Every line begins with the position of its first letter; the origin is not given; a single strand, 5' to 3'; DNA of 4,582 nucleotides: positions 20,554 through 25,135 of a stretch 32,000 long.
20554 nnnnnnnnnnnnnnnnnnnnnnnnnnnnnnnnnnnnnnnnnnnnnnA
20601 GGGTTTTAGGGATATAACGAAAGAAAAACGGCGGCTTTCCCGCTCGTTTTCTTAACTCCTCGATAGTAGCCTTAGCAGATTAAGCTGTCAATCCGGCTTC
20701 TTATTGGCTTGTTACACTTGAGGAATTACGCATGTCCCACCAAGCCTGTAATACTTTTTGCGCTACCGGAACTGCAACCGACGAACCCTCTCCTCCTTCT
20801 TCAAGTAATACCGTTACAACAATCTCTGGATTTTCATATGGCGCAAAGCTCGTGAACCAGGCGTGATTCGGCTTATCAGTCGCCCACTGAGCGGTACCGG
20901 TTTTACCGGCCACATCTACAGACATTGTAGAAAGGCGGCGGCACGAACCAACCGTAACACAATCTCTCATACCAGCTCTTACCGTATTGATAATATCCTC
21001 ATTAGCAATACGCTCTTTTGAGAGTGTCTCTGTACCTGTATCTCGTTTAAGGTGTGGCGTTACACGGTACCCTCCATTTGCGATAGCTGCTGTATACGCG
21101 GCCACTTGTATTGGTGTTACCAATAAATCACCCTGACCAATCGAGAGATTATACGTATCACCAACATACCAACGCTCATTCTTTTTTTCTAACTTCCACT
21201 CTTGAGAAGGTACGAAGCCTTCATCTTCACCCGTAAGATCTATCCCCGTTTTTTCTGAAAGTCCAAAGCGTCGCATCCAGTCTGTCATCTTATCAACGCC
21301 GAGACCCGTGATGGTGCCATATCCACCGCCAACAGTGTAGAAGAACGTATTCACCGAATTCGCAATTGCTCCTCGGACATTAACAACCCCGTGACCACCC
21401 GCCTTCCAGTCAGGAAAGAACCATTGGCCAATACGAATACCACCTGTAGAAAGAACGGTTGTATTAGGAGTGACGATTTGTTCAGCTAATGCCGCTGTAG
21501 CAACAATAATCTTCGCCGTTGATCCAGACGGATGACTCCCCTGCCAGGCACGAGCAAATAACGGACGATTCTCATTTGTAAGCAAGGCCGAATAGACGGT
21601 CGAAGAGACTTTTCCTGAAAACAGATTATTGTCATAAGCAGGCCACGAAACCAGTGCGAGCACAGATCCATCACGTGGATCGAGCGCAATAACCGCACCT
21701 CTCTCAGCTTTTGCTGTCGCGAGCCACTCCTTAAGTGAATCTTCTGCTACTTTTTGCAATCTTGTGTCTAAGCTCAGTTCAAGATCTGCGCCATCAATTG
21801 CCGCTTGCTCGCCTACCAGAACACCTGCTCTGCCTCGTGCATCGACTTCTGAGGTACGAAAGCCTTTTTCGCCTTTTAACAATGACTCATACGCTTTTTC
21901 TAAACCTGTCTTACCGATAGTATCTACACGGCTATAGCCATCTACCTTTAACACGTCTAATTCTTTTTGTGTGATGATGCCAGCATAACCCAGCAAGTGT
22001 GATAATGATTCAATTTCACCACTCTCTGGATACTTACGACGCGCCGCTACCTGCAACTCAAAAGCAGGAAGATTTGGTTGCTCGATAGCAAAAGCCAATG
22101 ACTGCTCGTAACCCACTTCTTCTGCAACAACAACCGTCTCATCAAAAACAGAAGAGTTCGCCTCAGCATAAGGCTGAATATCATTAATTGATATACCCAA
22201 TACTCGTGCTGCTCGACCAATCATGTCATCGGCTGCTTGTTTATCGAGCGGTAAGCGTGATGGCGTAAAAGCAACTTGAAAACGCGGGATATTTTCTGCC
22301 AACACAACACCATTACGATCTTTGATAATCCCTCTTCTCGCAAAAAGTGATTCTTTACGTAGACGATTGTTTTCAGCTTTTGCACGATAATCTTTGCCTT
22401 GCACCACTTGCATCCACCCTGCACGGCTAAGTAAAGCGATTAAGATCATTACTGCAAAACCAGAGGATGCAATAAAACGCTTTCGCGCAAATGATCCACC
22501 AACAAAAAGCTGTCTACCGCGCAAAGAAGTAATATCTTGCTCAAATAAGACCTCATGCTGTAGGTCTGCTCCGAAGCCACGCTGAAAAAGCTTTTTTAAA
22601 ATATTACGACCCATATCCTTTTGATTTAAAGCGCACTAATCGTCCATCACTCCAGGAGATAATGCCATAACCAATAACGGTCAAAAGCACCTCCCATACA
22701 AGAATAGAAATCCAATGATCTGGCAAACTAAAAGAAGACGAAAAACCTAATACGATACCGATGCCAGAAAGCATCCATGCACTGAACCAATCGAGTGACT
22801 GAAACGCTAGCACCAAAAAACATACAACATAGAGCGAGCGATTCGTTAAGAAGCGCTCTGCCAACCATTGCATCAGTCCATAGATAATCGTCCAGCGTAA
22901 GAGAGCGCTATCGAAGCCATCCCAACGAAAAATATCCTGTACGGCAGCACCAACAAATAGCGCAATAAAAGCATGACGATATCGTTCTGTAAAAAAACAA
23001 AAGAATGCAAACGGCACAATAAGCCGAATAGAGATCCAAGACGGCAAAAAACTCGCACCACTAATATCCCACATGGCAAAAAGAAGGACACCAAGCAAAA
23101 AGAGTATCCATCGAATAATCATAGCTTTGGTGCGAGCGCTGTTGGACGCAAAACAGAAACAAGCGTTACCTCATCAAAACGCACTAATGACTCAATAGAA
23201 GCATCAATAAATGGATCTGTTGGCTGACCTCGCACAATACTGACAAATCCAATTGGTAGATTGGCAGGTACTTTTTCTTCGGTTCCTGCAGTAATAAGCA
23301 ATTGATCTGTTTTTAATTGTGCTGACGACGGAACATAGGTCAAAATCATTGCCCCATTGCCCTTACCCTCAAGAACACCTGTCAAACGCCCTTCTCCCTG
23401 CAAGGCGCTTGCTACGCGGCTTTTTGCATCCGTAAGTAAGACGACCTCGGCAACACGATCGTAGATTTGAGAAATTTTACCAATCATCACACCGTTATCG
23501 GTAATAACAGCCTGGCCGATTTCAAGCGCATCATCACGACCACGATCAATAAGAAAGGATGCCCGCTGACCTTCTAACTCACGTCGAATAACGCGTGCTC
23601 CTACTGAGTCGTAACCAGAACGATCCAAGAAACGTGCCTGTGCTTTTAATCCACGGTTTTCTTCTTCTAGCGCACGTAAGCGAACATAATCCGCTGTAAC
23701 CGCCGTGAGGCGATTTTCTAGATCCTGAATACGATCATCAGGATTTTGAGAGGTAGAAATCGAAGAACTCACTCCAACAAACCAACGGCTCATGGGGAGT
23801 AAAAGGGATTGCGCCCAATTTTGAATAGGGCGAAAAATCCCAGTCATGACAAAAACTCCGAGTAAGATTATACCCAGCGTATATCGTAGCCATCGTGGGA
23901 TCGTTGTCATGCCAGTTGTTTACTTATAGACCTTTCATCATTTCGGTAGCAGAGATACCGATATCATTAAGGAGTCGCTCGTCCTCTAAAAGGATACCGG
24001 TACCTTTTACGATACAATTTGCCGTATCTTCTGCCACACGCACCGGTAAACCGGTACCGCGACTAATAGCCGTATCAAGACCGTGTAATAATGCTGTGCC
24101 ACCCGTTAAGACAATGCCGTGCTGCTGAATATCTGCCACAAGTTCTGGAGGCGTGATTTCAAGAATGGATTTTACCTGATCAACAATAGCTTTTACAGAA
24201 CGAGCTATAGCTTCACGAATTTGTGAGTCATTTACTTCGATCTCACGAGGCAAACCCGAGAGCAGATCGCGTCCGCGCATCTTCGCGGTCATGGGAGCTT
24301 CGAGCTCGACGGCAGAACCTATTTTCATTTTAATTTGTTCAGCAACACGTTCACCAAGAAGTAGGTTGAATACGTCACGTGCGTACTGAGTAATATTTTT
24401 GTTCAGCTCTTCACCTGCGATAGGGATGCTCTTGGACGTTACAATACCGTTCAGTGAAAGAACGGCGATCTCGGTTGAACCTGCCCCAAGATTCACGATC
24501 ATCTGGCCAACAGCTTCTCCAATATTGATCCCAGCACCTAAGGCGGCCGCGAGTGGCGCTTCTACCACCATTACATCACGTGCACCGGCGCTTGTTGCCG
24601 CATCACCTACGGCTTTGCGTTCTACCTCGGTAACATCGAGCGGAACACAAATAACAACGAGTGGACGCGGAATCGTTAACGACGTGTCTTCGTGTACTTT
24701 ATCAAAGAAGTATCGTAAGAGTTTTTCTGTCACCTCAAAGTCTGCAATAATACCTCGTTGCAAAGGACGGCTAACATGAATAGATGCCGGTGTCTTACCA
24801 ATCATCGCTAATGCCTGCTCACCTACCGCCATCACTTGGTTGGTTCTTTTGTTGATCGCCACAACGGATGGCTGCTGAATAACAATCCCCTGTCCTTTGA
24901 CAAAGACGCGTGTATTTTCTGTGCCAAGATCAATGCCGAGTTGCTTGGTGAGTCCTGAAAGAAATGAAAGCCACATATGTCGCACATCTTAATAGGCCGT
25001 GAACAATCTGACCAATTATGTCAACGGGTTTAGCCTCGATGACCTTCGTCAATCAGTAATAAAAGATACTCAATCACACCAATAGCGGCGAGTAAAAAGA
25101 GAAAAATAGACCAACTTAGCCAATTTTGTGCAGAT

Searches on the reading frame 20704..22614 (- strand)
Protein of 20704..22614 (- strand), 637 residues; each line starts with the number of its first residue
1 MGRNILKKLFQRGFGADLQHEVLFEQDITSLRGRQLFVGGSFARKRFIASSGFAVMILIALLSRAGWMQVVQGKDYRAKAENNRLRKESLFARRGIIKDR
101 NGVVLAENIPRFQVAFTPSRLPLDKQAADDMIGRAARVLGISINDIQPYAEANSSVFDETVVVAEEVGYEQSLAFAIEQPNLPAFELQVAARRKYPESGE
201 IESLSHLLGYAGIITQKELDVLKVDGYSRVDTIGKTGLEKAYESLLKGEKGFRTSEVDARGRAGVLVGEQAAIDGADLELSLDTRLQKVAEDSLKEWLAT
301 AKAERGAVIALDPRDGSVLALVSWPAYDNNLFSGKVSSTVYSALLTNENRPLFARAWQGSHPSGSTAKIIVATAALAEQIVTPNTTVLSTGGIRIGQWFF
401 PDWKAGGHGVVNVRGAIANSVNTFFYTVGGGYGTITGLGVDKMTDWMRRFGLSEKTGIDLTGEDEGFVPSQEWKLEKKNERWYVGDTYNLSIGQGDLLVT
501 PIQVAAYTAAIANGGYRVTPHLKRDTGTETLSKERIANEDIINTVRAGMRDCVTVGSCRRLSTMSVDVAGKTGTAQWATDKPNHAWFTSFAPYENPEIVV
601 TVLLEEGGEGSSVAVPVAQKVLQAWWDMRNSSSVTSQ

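Call 59: search_protein_families(library=pfam, proteins=[window:20704-22614:-], max_evalue=0.001)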
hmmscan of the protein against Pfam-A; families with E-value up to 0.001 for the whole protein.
window:20704-22614:- (637 aa): 2 families
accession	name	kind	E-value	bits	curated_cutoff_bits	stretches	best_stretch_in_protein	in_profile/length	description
PF00905.27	Transpeptidase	-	3.4e-59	200.9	22.1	1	306-623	1-299/299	Penicillin binding protein transpeptidase domain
PF03717.20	PBP_dimer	-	3.4e-35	122.5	24.4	1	92-262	4-174/180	Penicillin-binding Protein dimerisation domain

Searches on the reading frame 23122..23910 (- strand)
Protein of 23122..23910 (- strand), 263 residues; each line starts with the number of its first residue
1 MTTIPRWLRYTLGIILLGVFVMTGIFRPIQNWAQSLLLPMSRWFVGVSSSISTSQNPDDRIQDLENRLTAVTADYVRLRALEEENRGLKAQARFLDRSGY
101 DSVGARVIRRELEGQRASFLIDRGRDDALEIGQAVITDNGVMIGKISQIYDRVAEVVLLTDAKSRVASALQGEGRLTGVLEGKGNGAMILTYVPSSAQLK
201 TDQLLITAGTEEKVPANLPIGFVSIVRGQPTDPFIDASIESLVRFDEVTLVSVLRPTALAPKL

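Call 59: search_protein_families(library=pfam, proteins=[window:23122-23910:-], max_evalue=0.001)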
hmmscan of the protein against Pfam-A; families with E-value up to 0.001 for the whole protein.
window:23122-23910:- (263 aa): 1 family
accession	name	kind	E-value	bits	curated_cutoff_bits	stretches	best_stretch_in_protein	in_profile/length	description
PF04085.20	MreC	-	1.4e-28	100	28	1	107-254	1-146/147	Rod shape-determining protein MreC, barrel core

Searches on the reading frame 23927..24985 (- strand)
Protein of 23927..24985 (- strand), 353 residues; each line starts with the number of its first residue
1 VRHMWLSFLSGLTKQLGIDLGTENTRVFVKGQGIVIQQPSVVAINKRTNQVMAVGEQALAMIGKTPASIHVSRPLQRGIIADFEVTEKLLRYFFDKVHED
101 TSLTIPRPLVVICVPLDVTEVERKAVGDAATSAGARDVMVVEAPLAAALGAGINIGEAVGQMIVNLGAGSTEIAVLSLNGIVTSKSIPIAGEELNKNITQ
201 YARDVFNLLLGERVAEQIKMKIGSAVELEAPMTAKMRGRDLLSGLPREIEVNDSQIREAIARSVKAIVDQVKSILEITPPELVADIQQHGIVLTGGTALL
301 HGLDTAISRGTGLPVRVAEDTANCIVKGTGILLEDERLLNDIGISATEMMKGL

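Call 59: search_protein_families(library=pfam, proteins=[window:23927-24985:-], max_evalue=0.001)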
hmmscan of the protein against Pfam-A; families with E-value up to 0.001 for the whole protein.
window:23927-24985:- (353 aa): 5 families
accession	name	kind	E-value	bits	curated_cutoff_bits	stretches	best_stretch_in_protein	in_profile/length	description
PF06723.19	MreB_Mbl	-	7e-127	423.2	27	1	14-337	2-323/327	MreB/Mbl protein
PF14450.12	FtsA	-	1.7e-10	41.8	31.8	1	163-320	2-112/127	Cell division protein FtsA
PF00022.25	Actin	-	2e-10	40.3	27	1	18-204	9-189/410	Actin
PF00012.26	HSP70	-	1.3e-07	30.7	20.6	1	109-207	135-239/599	Hsp70 protein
PF11104.14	PilM_2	-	0.00013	21.5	27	0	287-326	274-313/340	Type IV pilus assembly protein PilM;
